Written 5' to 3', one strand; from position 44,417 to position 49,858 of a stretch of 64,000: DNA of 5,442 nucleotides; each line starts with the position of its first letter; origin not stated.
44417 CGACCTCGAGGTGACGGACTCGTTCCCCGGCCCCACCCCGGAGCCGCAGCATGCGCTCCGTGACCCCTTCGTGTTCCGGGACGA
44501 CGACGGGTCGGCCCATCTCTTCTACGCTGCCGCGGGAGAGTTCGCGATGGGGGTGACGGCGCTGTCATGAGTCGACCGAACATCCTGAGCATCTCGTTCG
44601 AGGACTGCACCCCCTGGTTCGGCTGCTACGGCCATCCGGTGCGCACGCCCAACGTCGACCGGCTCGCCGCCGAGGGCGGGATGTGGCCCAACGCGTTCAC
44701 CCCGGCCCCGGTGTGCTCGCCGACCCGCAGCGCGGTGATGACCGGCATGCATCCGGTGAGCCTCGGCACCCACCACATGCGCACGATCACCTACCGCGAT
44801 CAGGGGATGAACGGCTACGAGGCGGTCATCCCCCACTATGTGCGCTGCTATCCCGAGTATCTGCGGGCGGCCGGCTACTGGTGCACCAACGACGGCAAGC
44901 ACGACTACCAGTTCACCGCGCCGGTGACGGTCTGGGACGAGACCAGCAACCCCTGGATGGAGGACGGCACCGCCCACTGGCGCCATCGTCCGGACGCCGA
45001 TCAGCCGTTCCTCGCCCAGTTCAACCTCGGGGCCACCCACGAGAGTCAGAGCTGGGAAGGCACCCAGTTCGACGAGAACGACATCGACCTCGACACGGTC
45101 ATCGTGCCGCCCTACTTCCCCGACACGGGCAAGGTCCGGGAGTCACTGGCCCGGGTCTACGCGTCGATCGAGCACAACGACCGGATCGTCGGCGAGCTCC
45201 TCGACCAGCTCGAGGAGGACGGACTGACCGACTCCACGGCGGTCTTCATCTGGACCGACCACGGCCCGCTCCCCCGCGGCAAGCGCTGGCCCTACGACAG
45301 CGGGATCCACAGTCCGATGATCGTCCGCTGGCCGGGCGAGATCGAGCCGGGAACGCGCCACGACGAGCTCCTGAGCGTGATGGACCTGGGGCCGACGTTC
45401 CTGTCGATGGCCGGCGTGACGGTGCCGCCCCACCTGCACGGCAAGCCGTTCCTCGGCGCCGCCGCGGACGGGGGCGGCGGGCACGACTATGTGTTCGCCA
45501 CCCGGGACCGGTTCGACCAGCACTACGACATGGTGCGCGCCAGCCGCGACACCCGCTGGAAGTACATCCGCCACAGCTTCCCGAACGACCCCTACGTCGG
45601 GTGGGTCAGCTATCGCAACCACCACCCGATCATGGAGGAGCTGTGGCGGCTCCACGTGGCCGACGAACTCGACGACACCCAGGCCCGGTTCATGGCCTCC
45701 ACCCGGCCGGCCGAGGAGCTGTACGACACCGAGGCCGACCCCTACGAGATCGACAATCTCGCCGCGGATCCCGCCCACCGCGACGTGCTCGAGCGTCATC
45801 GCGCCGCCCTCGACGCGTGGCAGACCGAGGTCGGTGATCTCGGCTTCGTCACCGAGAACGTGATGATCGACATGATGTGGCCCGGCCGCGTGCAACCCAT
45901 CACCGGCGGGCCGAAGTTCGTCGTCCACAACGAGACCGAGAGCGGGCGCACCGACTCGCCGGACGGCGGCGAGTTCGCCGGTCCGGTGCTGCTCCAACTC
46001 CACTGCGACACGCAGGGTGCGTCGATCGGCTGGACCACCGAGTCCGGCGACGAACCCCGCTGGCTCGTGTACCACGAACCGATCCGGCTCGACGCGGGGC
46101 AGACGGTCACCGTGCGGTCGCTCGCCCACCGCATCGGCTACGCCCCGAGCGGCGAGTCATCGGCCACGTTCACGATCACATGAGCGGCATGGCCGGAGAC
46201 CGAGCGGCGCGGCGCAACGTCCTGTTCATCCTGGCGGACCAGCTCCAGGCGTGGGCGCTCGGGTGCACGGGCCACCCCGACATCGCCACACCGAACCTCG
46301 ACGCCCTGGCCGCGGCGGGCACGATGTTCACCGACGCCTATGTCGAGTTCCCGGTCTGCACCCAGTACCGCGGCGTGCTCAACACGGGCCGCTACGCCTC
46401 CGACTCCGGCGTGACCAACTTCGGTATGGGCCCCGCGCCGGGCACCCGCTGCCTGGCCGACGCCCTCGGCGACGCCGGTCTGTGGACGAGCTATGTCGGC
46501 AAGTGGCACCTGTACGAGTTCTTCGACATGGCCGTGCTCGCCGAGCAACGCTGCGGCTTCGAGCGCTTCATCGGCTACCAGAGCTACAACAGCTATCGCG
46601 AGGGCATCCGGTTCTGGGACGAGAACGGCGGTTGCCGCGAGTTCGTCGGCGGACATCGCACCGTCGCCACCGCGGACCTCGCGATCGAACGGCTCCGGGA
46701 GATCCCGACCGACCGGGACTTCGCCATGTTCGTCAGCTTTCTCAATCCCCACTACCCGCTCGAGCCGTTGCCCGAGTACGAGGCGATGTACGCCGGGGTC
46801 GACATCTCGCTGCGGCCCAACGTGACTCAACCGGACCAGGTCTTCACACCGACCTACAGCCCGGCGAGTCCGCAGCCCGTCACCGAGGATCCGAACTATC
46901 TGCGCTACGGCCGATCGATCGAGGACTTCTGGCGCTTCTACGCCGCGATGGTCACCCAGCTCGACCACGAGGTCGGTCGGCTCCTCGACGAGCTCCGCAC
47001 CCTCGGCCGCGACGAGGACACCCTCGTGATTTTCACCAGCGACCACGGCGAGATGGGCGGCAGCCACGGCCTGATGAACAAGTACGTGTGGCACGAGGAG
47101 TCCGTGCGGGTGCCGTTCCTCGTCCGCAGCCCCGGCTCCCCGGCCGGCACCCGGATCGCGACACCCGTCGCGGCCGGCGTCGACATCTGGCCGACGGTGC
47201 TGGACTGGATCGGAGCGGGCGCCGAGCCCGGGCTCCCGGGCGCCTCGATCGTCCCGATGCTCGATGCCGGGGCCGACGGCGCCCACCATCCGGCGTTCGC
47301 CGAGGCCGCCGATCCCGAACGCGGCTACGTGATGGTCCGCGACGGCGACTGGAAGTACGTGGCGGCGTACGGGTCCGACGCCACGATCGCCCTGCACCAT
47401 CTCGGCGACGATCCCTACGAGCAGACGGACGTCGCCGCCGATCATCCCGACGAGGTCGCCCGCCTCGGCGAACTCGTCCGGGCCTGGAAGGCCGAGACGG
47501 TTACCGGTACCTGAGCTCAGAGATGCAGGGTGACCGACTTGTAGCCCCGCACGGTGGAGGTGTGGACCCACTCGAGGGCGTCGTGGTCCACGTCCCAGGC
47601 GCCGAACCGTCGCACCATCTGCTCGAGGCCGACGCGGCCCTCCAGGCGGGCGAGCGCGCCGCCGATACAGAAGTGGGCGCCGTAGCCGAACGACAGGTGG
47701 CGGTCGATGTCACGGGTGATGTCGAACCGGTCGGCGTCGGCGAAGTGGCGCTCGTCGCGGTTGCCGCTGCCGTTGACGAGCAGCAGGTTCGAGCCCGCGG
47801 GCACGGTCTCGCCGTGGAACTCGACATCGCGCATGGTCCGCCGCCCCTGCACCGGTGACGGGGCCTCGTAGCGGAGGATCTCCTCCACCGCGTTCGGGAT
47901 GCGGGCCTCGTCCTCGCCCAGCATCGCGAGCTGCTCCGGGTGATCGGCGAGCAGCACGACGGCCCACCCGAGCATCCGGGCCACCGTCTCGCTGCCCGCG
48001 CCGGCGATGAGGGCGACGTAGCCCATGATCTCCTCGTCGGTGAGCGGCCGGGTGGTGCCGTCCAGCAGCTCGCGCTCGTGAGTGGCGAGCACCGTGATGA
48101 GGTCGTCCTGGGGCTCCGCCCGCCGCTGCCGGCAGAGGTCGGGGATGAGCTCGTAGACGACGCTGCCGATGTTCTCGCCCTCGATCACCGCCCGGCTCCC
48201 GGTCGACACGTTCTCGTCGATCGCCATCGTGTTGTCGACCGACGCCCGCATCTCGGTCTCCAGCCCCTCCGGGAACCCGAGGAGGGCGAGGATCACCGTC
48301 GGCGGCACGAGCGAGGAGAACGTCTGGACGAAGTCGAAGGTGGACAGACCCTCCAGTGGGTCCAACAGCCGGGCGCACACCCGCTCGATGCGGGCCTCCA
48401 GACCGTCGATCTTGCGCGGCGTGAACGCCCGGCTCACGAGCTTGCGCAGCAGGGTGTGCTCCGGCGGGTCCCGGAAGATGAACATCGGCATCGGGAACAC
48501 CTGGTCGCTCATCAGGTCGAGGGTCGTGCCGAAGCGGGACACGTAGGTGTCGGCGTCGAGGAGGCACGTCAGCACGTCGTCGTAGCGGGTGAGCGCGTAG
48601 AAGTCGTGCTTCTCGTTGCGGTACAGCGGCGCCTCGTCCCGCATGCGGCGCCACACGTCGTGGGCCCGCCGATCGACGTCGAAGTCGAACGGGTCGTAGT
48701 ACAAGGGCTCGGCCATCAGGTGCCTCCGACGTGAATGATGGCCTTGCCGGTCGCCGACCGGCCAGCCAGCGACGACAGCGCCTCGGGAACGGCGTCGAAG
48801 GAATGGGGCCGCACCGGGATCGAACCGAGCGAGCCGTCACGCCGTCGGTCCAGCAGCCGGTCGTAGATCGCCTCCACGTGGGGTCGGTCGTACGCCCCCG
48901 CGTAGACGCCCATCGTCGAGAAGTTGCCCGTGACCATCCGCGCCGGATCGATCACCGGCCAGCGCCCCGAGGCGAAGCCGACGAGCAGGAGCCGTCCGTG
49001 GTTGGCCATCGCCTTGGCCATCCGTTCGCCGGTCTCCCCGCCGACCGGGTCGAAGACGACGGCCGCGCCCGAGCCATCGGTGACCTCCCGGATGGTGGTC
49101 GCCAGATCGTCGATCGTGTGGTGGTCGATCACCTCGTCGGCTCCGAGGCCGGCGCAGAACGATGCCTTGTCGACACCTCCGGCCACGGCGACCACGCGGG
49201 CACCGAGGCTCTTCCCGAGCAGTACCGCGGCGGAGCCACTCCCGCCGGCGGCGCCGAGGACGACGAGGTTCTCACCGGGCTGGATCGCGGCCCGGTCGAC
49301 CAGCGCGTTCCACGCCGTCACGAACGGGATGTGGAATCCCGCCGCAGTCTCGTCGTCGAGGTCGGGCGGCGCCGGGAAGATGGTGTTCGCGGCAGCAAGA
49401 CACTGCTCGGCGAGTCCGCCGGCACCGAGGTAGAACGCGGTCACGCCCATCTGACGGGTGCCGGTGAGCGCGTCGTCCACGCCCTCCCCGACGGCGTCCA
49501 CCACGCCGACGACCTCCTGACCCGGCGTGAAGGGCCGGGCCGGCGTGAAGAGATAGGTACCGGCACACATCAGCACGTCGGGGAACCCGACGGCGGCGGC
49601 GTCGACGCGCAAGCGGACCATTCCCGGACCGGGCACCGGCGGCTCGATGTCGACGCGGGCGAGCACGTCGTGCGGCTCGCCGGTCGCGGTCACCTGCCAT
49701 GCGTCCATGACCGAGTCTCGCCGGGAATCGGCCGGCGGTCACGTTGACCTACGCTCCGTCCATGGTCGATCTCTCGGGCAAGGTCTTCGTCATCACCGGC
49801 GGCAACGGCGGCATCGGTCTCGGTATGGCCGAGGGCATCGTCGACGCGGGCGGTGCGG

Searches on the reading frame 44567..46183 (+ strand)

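Call 88: search_protein_families(library=pfam, proteins=[window:44567-46183:+], max_evalue=0.0001)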
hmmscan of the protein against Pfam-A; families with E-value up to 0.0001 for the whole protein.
window:44567-46183:+ (538 aa): 3 families
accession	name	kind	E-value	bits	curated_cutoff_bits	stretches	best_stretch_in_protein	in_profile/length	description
PF00884.28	Sulfatase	-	1.3e-31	110.5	25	1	4-284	1-301/301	Sulfatase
PF16347.10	SGSH_C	-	3.7e-18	66.6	29.3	1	239-299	8-68/154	N-sulphoglucosamine sulphohydrolase, C-terminal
PF01663.27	Phosphodiest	-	4.1e-07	30.4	23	1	26-233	19-220/342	Type I phosphodiesterase / nucleotide pyrophosphatase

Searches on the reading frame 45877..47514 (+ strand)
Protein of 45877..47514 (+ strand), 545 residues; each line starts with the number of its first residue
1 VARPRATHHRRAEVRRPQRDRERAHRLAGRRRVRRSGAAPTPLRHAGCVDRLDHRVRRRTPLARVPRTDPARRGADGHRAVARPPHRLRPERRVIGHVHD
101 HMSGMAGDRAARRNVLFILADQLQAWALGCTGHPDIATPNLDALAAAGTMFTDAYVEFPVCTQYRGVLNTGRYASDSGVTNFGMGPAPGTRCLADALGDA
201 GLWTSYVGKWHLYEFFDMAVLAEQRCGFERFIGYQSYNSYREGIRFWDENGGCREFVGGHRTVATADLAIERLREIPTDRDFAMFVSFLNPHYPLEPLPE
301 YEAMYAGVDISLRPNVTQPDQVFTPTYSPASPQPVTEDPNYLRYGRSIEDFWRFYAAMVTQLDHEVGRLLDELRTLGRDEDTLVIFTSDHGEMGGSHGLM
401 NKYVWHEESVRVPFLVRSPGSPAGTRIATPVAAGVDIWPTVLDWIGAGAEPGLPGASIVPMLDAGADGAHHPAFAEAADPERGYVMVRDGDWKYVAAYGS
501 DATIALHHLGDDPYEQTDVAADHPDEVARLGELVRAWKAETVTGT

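Call 88: search_protein_families(library=pfam, proteins=[window:45877-47514:+], max_evalue=0.0001)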
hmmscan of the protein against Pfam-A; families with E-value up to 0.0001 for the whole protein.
window:45877-47514:+ (545 aa): 3 families
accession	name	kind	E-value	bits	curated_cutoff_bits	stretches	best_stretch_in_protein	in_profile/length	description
PF00884.28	Sulfatase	-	2e-50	172.3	25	1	113-446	1-300/301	Sulfatase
PF16347.10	SGSH_C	-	4e-09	37.3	29.3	1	395-523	1-135/154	N-sulphoglucosamine sulphohydrolase, C-terminal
PF01663.27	Phosphodiest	-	4.6e-07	30.2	23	0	355-393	184-222/342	Type I phosphodiesterase / nucleotide pyrophosphatase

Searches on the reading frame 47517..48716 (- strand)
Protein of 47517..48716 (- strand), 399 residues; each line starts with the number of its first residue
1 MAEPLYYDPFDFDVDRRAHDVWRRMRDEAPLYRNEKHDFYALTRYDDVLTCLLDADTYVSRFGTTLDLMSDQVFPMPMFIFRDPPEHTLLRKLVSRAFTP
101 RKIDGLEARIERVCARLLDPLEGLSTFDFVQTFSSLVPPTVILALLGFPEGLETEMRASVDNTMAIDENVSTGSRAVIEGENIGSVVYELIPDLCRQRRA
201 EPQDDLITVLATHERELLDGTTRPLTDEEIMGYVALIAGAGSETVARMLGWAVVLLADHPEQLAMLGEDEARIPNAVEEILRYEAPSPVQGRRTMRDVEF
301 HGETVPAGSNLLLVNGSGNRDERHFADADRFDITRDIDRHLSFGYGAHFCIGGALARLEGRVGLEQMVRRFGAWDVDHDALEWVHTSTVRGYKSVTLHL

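Call 88: search_protein_families(library=pfam, proteins=[window:47517-48716:-], max_evalue=0.0001)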
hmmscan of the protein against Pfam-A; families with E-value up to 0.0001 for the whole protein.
window:47517-48716:- (399 aa): 1 family
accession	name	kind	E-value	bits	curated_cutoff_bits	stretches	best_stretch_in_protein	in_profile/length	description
PF00067.27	p450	-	4.9e-30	105.2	22.8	1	36-371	43-432/462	Cytochrome P450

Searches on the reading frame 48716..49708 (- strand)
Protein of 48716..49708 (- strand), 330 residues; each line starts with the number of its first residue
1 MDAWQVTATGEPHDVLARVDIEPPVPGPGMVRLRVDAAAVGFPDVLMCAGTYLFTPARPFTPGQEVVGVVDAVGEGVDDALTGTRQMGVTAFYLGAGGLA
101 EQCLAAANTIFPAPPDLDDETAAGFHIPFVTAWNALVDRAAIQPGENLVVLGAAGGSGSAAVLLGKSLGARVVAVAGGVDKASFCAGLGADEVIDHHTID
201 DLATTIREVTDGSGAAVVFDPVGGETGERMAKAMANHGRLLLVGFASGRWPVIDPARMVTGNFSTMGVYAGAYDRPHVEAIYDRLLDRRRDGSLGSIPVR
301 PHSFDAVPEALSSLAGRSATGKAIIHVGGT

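Call 89: search_protein_families(library=pfam, proteins=[window:48716-49708:-], max_evalue=0.0001)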
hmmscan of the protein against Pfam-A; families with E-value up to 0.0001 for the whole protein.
window:48716-49708:- (330 aa): 3 families
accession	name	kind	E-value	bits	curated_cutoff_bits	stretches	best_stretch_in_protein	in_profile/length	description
PF00107.32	ADH_zinc_N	-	3.2e-21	76.1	31.8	1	158-275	3-117/129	Zinc-binding dehydrogenase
PF13602.12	ADH_zinc_N_2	-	4.4e-12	47.5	27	1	188-325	1-134/134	Zinc-binding dehydrogenase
PF08240.17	ADH_N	-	2.3e-09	37.9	23.5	1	27-114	1-103/104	Alcohol dehydrogenase GroES-like domain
